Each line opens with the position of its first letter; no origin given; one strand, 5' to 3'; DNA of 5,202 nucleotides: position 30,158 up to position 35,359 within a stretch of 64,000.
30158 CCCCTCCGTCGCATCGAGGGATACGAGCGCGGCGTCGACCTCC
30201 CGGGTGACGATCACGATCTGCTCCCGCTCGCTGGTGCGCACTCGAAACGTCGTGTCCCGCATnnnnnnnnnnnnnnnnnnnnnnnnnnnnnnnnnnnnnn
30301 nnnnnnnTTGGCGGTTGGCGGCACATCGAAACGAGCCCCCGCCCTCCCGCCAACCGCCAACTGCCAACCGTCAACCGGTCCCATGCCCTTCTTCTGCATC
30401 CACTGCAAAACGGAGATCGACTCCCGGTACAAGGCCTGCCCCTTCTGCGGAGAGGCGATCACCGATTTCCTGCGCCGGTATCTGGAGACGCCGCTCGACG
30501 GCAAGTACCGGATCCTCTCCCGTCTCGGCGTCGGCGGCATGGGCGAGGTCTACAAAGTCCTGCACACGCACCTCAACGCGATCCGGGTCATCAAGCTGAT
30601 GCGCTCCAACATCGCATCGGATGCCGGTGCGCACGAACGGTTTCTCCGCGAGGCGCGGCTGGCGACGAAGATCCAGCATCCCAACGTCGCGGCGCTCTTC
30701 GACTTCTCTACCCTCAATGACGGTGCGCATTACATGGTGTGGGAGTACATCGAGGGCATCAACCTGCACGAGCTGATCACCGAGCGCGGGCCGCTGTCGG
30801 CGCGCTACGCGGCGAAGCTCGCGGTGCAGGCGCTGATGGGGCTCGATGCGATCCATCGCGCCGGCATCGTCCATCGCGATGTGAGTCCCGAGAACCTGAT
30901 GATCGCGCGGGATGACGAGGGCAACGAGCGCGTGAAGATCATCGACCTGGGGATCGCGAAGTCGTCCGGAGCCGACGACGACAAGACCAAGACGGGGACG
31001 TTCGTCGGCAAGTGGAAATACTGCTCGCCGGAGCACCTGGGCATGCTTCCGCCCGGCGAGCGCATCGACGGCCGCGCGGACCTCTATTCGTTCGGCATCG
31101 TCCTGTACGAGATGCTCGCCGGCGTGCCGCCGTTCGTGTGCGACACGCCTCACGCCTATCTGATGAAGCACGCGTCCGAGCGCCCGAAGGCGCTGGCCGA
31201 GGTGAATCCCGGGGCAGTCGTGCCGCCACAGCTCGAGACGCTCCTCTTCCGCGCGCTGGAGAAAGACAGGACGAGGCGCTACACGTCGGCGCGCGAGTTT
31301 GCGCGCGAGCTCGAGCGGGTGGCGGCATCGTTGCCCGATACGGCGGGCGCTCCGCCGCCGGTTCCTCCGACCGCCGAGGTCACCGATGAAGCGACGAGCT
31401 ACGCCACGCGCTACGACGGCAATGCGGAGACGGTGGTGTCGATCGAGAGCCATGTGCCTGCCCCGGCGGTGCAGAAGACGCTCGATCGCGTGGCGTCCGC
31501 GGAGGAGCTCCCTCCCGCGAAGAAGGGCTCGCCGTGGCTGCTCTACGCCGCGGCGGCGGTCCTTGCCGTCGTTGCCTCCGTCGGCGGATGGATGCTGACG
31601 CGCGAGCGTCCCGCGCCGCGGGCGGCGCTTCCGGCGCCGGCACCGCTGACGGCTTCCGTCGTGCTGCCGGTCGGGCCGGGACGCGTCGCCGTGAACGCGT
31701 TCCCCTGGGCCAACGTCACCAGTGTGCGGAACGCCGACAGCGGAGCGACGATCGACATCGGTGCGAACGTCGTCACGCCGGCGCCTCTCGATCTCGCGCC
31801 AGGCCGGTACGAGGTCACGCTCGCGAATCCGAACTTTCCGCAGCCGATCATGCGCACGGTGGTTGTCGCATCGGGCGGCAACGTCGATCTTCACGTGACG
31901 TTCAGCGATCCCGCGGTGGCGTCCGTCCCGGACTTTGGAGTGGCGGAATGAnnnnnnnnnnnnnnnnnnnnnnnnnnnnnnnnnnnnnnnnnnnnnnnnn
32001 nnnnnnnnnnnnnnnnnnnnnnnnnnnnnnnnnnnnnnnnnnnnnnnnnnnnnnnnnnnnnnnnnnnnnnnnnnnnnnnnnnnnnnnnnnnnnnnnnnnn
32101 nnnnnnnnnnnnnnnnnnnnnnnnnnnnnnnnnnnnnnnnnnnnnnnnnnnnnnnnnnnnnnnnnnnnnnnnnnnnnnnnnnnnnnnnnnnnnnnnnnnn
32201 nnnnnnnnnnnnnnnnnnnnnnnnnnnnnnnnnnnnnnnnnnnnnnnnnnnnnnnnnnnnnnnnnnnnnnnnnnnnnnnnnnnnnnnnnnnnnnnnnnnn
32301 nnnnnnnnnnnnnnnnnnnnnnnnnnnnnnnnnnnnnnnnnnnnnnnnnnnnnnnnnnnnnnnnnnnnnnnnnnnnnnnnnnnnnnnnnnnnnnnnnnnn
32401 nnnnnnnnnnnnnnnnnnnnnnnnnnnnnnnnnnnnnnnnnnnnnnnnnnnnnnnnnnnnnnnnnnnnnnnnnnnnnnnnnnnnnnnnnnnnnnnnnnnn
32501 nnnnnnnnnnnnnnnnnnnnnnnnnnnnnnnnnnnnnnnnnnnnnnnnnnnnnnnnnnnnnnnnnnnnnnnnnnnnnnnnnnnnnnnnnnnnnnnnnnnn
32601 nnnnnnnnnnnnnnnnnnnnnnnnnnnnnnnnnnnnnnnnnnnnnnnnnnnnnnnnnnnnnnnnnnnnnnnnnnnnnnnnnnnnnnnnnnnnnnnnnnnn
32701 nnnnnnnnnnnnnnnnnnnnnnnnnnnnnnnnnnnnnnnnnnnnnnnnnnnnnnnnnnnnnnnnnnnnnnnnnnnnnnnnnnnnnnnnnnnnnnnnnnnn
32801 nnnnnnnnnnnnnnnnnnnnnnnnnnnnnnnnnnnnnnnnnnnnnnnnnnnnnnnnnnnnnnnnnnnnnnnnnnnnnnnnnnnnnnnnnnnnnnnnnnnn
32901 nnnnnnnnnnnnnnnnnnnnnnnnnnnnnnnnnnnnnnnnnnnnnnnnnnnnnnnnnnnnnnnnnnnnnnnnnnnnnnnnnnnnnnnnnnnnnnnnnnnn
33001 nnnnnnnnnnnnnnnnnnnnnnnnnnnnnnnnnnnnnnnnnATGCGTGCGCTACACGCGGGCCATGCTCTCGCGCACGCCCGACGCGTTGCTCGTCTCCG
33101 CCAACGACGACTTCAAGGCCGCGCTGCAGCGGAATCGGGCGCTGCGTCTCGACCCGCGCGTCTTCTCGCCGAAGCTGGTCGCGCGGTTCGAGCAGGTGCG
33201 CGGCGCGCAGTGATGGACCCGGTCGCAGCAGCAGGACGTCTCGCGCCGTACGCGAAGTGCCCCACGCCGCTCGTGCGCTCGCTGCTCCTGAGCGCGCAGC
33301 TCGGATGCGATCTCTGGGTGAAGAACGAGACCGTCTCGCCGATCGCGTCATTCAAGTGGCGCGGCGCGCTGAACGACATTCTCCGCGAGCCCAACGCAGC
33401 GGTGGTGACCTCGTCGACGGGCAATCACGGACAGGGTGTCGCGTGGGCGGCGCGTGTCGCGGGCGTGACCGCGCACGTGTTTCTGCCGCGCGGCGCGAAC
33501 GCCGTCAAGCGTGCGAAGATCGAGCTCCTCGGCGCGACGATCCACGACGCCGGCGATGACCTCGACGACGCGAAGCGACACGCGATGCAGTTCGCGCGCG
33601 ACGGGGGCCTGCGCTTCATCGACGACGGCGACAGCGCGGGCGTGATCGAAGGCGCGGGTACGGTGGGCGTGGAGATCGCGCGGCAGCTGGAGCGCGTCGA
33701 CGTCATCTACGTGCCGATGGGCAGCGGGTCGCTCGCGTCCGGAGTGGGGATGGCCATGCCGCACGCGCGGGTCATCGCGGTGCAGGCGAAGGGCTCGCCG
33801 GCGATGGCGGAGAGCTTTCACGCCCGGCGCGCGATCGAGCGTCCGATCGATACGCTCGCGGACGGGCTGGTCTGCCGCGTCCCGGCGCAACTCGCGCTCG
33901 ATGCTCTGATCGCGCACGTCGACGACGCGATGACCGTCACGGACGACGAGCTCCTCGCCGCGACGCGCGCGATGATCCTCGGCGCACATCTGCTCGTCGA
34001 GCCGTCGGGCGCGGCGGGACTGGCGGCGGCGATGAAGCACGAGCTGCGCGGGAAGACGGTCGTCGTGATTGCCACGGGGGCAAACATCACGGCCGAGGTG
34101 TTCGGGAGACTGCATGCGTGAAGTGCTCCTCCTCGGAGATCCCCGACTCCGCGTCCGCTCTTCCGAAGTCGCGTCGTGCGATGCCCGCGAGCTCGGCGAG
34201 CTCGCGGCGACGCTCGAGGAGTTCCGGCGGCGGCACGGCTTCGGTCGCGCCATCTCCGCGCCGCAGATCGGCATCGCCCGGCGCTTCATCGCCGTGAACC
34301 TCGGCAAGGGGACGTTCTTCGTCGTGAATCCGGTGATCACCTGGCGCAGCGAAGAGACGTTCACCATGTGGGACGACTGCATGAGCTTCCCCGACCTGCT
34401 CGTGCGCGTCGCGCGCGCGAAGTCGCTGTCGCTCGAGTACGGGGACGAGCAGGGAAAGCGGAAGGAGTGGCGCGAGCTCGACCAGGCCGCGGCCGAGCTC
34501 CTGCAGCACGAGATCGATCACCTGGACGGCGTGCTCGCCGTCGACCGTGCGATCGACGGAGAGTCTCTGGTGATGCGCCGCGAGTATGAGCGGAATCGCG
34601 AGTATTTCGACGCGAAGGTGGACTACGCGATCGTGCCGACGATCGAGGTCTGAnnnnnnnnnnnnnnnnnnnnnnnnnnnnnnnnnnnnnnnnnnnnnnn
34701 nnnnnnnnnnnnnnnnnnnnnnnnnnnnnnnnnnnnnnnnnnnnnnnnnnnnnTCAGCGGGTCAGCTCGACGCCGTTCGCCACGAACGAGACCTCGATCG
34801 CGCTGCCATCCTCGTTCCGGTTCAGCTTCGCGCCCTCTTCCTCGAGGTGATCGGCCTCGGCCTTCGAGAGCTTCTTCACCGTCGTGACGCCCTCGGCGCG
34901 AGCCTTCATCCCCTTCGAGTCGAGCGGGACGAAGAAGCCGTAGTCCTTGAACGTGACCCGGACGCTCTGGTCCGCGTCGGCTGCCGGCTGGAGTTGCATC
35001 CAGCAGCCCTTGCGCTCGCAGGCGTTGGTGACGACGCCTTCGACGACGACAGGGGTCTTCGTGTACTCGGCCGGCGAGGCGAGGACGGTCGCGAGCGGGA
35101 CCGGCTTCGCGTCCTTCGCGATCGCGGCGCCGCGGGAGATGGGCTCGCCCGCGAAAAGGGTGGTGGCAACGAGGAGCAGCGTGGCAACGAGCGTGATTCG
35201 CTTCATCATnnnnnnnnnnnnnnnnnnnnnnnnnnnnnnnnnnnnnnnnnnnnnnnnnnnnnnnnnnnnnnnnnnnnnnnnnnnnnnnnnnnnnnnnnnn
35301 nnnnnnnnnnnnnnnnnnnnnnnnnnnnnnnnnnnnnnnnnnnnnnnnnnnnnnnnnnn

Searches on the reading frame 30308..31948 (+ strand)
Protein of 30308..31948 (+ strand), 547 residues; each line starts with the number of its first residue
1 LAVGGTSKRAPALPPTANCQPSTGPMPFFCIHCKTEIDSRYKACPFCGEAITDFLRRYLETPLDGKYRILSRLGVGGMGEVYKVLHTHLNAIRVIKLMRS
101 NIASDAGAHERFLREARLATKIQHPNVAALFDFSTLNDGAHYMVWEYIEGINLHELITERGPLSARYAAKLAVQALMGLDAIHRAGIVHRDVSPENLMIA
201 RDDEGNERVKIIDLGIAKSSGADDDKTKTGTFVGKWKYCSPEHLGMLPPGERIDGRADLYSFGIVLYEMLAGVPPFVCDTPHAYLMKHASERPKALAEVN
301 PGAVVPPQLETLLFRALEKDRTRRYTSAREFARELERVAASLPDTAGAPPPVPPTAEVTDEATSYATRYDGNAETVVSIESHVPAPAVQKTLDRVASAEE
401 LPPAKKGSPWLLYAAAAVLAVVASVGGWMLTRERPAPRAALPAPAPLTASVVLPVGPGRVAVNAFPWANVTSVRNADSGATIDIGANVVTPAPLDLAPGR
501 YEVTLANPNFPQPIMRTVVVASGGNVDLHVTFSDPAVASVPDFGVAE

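Call 38: search_protein_families(library=pfam, proteins=[window:30308-31948:+], max_evalue=0.00001)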
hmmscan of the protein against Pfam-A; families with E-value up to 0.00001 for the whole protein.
window:30308-31948:+ (547 aa): 3 families
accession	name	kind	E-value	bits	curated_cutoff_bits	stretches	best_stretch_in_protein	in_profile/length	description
PF00069.31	Pkinase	-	5.6e-45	154.2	31.7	1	67-327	1-254/263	Protein kinase domain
PF07714.23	PK_Tyr_Ser-Thr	-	1.4e-28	100.4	23.1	1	69-325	3-249/258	Protein tyrosine and serine/threonine kinase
PF17667.7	Pkinase_fungal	-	1.8e-08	33.9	24.1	1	175-232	295-357/387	Fungal protein kinase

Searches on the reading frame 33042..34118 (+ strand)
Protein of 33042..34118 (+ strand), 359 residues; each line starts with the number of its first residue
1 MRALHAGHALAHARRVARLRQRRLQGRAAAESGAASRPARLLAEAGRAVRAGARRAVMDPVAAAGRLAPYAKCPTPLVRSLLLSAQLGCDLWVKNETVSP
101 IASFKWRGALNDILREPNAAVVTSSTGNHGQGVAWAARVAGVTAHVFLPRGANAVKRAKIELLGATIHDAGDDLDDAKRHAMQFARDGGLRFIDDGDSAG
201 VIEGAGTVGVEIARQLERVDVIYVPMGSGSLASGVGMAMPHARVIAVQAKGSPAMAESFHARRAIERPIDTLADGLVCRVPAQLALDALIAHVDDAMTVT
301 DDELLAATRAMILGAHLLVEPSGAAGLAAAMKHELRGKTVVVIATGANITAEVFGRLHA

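Call 51: search_protein_families(library=pfam, proteins=[window:33042-34118:+], max_evalue=0.0001)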
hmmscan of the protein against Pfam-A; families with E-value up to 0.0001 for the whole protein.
window:33042-34118:+ (359 aa): 1 family
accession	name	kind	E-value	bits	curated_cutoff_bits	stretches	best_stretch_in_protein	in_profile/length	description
PF00291.31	PALP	-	1.7e-73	248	35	1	73-346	6-295/295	Pyridoxal-phosphate dependent enzyme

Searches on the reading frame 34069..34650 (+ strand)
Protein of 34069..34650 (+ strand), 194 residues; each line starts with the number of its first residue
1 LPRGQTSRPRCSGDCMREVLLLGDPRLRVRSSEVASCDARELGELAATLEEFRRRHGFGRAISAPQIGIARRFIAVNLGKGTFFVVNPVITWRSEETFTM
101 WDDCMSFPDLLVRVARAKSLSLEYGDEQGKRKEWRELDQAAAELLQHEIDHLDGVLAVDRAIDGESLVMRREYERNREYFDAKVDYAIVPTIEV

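Call 51: search_protein_families(library=pfam, proteins=[window:34069-34650:+], max_evalue=0.0001)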
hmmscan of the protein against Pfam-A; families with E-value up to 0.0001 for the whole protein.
window:34069-34650:+ (194 aa): 1 family
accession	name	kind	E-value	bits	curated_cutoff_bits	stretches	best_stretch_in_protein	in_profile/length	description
PF01327.26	Pep_deformylase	-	2.4e-34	118.6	22.8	1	16-162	1-151/156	Polypeptide deformylase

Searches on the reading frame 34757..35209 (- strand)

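Call 51: search_protein_families(library=pfam, proteins=[window:34757-35209:-], max_evalue=0.0001)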
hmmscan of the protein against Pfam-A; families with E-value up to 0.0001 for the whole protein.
window:34757-35209:- (151 aa): 1 family
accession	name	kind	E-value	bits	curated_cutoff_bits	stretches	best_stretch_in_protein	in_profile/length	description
PF16267.10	DUF4920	-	8.9e-20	71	25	1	52-128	11-85/87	Domain of unknown function (DUF4920)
